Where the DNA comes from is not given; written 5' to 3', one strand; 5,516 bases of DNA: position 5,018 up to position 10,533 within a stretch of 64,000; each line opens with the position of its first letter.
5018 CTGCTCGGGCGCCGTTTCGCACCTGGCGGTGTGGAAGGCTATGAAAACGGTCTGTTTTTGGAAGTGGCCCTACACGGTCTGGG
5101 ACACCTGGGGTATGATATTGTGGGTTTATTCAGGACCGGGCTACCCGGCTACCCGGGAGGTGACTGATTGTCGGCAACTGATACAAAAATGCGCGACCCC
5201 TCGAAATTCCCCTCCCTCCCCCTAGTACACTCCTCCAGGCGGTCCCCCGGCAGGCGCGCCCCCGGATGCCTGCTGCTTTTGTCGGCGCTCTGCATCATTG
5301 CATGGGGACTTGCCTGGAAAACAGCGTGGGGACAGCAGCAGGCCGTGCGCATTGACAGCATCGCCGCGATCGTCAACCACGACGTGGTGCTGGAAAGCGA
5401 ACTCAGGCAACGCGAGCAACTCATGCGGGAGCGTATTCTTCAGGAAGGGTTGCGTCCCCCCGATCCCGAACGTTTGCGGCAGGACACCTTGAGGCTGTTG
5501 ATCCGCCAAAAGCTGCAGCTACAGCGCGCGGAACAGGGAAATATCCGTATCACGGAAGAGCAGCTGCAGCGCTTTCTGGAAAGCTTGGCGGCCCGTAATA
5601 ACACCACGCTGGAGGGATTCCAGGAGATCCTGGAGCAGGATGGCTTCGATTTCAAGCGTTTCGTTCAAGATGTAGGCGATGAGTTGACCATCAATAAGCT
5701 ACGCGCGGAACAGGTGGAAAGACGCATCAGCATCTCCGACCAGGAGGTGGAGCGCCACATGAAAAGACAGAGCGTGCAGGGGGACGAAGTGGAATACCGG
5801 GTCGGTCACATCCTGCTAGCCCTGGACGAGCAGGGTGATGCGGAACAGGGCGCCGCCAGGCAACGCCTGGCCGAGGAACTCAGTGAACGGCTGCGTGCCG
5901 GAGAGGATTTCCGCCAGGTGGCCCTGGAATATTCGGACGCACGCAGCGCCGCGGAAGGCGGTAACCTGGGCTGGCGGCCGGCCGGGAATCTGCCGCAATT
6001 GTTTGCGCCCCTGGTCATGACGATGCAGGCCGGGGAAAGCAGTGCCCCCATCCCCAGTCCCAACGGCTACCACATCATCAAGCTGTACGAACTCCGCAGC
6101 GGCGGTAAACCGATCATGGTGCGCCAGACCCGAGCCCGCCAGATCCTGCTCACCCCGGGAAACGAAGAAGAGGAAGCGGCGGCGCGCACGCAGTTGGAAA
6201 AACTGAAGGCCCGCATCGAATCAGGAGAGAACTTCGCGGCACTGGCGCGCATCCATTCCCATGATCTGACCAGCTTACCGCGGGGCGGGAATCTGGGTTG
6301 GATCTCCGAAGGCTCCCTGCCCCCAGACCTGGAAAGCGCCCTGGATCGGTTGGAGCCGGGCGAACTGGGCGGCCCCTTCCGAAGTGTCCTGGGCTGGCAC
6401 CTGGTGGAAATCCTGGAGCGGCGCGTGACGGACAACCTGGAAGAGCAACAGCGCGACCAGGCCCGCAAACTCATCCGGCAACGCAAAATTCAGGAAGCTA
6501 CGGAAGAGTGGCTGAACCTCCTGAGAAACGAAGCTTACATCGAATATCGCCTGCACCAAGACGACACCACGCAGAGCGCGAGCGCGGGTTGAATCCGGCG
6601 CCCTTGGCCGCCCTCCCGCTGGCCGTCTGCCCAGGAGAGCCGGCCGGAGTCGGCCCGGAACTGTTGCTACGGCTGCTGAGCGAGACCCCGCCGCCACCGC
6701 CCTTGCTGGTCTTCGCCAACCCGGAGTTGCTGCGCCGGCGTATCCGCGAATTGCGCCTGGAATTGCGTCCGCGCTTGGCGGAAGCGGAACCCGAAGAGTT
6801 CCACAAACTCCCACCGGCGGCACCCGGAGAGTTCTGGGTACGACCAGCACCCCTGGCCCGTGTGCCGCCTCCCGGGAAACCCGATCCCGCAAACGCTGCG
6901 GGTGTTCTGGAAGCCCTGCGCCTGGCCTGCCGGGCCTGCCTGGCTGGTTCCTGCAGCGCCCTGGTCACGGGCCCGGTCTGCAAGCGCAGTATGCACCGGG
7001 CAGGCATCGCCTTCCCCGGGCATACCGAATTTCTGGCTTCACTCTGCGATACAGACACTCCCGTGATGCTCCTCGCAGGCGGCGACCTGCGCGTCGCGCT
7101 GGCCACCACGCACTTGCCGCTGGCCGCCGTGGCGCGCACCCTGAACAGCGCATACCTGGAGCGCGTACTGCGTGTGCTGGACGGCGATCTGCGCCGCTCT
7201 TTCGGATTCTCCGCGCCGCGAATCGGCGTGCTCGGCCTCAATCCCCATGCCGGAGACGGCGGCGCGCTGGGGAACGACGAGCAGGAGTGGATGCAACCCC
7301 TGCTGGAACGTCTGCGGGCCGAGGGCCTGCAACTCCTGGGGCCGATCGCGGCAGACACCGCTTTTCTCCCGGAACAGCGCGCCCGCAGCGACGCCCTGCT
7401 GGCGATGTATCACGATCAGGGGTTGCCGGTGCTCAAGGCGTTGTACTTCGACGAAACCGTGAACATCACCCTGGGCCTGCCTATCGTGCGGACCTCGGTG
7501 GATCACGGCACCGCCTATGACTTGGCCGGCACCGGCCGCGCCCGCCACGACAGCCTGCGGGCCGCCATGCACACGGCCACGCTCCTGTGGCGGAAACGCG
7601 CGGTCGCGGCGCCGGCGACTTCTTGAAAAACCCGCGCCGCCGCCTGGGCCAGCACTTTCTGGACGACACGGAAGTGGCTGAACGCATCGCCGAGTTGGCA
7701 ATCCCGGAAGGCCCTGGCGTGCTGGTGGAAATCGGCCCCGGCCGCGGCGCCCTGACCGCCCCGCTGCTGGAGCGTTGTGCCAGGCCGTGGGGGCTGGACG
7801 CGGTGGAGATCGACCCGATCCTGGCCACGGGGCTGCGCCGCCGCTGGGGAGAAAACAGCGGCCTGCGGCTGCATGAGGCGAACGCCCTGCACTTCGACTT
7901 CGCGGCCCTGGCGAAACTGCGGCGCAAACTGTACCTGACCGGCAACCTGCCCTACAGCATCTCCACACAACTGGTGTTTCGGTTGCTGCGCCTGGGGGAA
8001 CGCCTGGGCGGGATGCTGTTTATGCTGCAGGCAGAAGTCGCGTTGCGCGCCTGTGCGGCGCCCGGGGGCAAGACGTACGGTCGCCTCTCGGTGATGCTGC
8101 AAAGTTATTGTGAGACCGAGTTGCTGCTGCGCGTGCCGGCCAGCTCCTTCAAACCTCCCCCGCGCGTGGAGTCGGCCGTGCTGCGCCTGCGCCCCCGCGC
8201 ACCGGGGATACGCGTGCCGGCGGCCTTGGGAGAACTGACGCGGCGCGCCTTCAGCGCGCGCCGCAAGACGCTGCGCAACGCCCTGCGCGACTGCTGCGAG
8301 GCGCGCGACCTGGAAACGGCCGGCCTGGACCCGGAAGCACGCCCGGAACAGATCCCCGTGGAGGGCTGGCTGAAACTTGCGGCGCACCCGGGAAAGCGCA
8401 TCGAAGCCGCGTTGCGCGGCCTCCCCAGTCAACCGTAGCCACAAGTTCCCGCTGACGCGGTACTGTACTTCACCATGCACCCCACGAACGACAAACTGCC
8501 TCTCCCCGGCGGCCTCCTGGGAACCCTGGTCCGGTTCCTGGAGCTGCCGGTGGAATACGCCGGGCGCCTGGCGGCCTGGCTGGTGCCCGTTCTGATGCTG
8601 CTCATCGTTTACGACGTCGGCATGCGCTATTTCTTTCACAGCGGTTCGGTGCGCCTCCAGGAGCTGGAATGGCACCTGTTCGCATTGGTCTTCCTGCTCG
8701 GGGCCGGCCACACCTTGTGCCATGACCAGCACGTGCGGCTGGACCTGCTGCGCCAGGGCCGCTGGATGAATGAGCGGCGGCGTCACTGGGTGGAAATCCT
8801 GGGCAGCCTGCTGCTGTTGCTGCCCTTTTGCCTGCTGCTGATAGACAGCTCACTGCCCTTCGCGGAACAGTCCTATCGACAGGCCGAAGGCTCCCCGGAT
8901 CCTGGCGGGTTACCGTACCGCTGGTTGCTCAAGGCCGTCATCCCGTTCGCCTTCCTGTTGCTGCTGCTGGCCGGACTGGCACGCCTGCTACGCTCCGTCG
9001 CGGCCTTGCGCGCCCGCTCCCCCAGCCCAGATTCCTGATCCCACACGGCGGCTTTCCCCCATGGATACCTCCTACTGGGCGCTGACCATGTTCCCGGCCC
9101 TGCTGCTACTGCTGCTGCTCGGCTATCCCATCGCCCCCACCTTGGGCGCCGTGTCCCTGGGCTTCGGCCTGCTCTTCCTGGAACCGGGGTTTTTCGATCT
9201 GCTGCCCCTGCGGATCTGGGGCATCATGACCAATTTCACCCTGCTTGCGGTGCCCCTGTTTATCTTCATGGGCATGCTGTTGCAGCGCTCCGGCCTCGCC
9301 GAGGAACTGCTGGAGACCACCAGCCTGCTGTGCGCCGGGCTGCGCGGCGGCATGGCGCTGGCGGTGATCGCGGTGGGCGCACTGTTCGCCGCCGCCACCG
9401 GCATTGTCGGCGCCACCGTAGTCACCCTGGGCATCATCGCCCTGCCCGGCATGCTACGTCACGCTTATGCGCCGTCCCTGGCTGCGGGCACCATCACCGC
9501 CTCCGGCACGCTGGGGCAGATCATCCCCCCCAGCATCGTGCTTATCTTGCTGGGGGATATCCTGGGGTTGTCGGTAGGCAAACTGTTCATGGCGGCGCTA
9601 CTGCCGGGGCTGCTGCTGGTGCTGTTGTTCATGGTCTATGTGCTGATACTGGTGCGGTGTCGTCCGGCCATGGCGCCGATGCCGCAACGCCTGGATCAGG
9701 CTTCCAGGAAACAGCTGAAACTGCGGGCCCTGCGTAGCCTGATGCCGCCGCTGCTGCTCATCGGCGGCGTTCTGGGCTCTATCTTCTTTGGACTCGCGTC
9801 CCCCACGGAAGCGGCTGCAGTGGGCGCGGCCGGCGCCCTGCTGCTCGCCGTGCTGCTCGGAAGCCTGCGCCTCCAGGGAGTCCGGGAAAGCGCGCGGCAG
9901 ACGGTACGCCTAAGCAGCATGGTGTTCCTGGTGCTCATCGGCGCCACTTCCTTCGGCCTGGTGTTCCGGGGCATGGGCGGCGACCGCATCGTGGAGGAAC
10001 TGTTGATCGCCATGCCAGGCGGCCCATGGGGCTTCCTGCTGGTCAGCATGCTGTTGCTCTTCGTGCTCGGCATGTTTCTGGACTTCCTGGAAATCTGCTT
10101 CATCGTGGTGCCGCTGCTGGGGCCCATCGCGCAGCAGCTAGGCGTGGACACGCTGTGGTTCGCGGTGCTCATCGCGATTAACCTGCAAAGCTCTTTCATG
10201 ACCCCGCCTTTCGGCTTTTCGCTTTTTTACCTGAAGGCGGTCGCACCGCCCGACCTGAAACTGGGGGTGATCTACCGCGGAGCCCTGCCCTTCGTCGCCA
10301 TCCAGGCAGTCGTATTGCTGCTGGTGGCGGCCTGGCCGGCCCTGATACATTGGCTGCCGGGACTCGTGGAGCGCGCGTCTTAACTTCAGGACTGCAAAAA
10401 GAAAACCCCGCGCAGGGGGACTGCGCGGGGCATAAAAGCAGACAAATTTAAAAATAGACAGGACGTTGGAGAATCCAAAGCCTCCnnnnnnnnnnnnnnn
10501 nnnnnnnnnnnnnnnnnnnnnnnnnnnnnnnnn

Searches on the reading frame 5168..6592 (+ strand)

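Call 34: search_protein_families(library=pfam, proteins=[window:5168-6592:+], max_evalue=0.00001)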
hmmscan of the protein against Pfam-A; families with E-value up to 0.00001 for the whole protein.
window:5168-6592:+ (474 aa): 6 families
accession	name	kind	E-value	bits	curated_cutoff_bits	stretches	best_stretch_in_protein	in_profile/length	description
PF00639.27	Rotamase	-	5.5e-45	152.7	21.7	2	214-306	1-95/97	PPIC-type PPIASE domain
PF13616.12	Rotamase_3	-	7.6e-40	136.5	22.5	2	206-308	12-114/116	PPIC-type PPIASE domain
PF09312.16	SurA_N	-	4.7e-25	88.5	30.8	1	62-179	1-118/118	SurA N-terminal domain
PF13145.12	Rotamase_2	-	5.8e-16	59.8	27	1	334-419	31-109/121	PPIC-type PPIASE domain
PF13624.11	SurA_N_3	-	6.5e-11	42.8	27.2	1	40-179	17-162/162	SurA-like N-terminal domain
PF13623.11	SurA_N_2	-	3.7e-07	30.6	28.5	1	41-163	16-139/145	SurA-like N-terminal domain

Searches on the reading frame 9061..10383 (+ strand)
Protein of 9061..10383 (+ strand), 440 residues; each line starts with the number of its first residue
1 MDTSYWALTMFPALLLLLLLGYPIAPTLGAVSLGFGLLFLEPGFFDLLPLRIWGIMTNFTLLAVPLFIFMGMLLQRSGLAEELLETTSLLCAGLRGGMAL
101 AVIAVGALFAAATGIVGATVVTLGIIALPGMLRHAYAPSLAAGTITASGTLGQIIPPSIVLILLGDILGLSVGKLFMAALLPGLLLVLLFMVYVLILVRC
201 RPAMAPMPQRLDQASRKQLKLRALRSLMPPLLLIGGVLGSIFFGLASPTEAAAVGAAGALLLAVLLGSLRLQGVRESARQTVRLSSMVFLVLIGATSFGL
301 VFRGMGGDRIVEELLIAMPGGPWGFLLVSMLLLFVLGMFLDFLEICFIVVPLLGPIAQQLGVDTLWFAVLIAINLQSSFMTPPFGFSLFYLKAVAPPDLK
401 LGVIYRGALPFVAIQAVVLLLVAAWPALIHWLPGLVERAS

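Call 34: search_protein_families(library=pfam, proteins=[window:9061-10383:+], max_evalue=0.00001)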
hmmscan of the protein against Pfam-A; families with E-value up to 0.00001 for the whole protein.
window:9061-10383:+ (440 aa): 1 family
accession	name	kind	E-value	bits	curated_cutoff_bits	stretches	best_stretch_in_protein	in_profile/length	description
PF06808.19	DctM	-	2.4e-88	297.2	23.8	1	13-428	3-413/413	Tripartite ATP-independent periplasmic transporter, DctM component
